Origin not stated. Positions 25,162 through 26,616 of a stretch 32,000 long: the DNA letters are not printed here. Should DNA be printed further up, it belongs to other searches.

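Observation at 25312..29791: Candidate undescribed defence system: AbiEi-like regulator, PHP-nuclease/Rad50-like ATPase and AlbA_2(Schlafen-like)-HATPase_c_4 protein in one tight operon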

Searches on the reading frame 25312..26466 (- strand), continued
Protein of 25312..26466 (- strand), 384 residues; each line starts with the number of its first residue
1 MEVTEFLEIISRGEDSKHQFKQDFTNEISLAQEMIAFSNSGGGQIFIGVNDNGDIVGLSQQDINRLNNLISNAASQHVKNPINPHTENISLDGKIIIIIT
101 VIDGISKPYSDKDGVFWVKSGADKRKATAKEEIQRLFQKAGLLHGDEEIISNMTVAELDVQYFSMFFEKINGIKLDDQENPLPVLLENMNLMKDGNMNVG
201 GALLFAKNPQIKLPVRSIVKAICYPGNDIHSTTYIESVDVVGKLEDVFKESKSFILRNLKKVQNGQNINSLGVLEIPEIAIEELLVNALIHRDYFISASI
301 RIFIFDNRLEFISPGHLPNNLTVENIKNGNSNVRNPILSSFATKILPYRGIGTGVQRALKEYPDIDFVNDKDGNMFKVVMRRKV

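Call 64: search_dna_similar(query=window:25312-26466:-, collection=plasmids, mode=protein, max_evalue=1e-40, max_rows=25)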
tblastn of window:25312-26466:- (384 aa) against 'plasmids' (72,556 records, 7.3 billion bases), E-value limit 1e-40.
Records with a match: 50; places in all: 50; records where one place covers at least 80% of the query: 49.
Best place of each record, by identity: <60% 50.
By first word of the organism name: Pseudomonas 14; Klebsiella 13; Escherichia 11; Yersinia 6; Proteus 1; Raoultella 1; Aeromonas 1; Vibrio 1; Bergeyella 1; Phocaeicola 1.
By predicted mobility (MOB-suite, as given by PLSDB): conjugative 32; mobilizable 12; non-mobilizable 6.
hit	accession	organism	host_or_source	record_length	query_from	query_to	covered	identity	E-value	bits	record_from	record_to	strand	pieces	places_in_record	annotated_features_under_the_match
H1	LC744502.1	Escherichia coli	-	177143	1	382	99%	55.5%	1e-133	428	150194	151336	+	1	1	transcriptional regulator | hypothetical protein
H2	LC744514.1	Escherichia coli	-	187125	1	382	99%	55.5%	1e-133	428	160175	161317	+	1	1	transcriptional regulator | hypothetical protein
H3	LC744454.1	Escherichia coli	-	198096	1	382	99%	55.5%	1e-133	428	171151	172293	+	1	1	transcriptional regulator | hypothetical protein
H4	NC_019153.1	Klebsiella pneumoniae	-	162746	1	382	99%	55.5%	2e-133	428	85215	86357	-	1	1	RNA-binding domain-containing protein | TrlF family AAA-like ATPase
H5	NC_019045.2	Escherichia coli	-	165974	1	382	99%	55.5%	2e-133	428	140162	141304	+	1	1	RNA-binding domain-containing protein | TrlF family AAA-like ATPase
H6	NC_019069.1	Escherichia coli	-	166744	1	382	99%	55.5%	2e-133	428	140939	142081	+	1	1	RNA-binding domain-containing protein | TrlF family AAA-like ATPase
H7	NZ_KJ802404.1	Escherichia coli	Homo sapiens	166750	1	382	99%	55.5%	2e-133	428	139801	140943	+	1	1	RNA-binding domain-containing protein | TrlF family AAA-like ATPase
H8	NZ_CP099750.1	Klebsiella pneumoniae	Homo sapiens,Rectal swab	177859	1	382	99%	55.5%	2e-133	428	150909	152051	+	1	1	RNA-binding domain-containing protein | TrlF family AAA-like ATPase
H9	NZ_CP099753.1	Escherichia coli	Homo sapiens,Rectal swab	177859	1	382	99%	55.5%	2e-133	428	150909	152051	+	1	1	RNA-binding domain-containing protein | TrlF family AAA-like ATPase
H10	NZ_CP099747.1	Klebsiella pneumoniae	Homo sapiens,sputum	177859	1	382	99%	55.5%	2e-133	428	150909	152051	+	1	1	RNA-binding domain-containing protein | TrlF family AAA-like ATPase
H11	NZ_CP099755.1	Escherichia coli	Homo sapiens,Rectal swab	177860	1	382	99%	55.5%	2e-133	428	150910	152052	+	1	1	RNA-binding domain-containing protein | TrlF family AAA-like ATPase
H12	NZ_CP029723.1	Klebsiella pneumoniae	-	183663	1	382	99%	55.5%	2e-133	428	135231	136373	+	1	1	RNA-binding domain-containing protein | TrlF family AAA-like ATPase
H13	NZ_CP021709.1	Klebsiella pneumoniae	-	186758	1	382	99%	55.5%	2e-133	428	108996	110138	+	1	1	RNA-binding domain-containing protein | TrlF family AAA-like ATPase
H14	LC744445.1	Escherichia coli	-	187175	1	382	99%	55.5%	2e-133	428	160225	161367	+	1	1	transcriptional regulator | hypothetical protein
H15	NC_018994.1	Escherichia coli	-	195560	1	382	99%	55.5%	2e-133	428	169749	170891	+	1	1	RNA-binding domain-containing protein | TrlF family AAA-like ATPase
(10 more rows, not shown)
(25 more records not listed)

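Call 65: search_dna_similar(query=window:25312-26466:-, collection=phages, mode=protein, max_evalue=1e-20, max_rows=15)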
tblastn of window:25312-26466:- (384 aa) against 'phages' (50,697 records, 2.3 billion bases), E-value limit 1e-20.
No match.

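Call 66: get_annotated_region(hit=H5, flank=7000)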
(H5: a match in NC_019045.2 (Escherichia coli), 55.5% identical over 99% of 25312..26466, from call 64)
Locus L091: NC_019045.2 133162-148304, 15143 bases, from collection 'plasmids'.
description: Escherichia coli plasmid pNDM102337, complete sequence
organism: Escherichia coli (NCBI taxid 562)
taxonomy: Bacteria; Pseudomonadota; Gammaproteobacteria; Enterobacterales; Enterobacteriaceae; Escherichia; Escherichia coli
host: -; source: -; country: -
typing (MOB-suite, as given by PLSDB): conjugative; replicon IncC; relaxase MOBH,MOBH; mating-pair formation MPF_F
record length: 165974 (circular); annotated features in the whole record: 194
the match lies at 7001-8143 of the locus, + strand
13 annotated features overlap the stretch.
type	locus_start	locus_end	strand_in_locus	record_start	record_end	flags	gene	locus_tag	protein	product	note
CDS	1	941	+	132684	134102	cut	-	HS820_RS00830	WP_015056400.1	TnsD family Tn7-like transposition protein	-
CDS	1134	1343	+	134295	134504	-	-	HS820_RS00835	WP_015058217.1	helix-turn-helix domain-containing protein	-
CDS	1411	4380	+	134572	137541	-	-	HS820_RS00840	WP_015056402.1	type I restriction endonuclease subunit R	-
CDS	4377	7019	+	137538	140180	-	-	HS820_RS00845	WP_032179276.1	TrlF family AAA-like ATPase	-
CDS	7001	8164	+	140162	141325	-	-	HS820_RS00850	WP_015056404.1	RNA-binding domain-containing protein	-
CDS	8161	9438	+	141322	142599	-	-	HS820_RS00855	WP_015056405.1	restriction endonuclease subunit S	GO:0006304 - DNA modification [Evidence IEA]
CDS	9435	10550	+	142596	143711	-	-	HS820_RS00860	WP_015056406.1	AAA family ATPase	-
CDS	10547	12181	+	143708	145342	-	-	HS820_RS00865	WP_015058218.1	type I restriction-modification system subunit M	GO:0009307 - DNA restriction-modification system [Evidence IEA]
CDS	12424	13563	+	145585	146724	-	-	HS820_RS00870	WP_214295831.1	hypothetical protein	-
CDS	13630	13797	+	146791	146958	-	-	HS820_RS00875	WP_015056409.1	hypothetical protein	-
CDS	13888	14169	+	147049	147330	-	-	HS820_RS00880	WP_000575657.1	hypothetical protein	-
CDS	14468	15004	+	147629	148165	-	-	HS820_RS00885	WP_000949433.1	hypothetical protein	-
CDS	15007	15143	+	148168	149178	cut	-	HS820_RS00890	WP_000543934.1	tyrosine-type recombinase/integrase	GO:0015074 - DNA integration [Evidence IEA]; GO:0006310 - DNA recombination [Evidence IEA]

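Call 77: search_protein_families(library=pfam, proteins=[L035:5181-5390:+, L091:1134-1340:+, L091:9435-10547:+], max_evalue=0.001)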
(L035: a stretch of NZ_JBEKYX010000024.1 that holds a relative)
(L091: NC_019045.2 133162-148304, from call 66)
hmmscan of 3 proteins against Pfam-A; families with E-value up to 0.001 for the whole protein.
L035:5181-5390:+ (70 aa): 1 family
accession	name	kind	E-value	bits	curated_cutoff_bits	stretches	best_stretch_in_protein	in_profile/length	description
PF01402.27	RHH_1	-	1.3e-05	25.3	20.5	1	20-54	3-37/39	Ribbon-helix-helix protein, copG family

L091:1134-1340:+ (69 aa): 4 families
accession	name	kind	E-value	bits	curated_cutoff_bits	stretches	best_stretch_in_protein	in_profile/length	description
PF12728.13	HTH_17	-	3.2e-15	56.6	27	1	6-54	1-49/51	Helix-turn-helix domain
PF13384.12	HTH_23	-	0.00011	22.3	24.6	1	8-31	19-45/50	Homeodomain-like domain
PF15943.11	YdaS_toxin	-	0.0006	20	30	1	10-43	12-46/65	Bacterial toxin YdaS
PF13022.12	HTH_Tnp_1_2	-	0.00088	19.8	27.9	1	7-30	27-50/122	Helix-turn-helix of insertion element transposase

L091:9435-10547:+ (371 aa): 1 family
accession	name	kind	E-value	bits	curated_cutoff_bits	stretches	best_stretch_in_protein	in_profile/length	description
PF13166.12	AAA_13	-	6.3e-14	52.1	36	1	137-344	496-711/713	AAA domain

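Call 82: find_related_loci(query=A1, collection=viral_contigs, flank=6000)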
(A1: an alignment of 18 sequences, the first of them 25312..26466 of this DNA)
Query A1 (384 aa) in viral_contigs; peptide patterns used: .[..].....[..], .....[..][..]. (x = any residue, [..] = any of these).
21 stretches matched a pattern; 2 encode a relative of the query (tblastn E <= 1e-3); 2 distinct loci.
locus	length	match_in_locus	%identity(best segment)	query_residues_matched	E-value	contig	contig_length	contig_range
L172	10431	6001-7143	48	1-382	2e-122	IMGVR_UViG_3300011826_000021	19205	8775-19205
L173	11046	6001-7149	48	1-384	2e-121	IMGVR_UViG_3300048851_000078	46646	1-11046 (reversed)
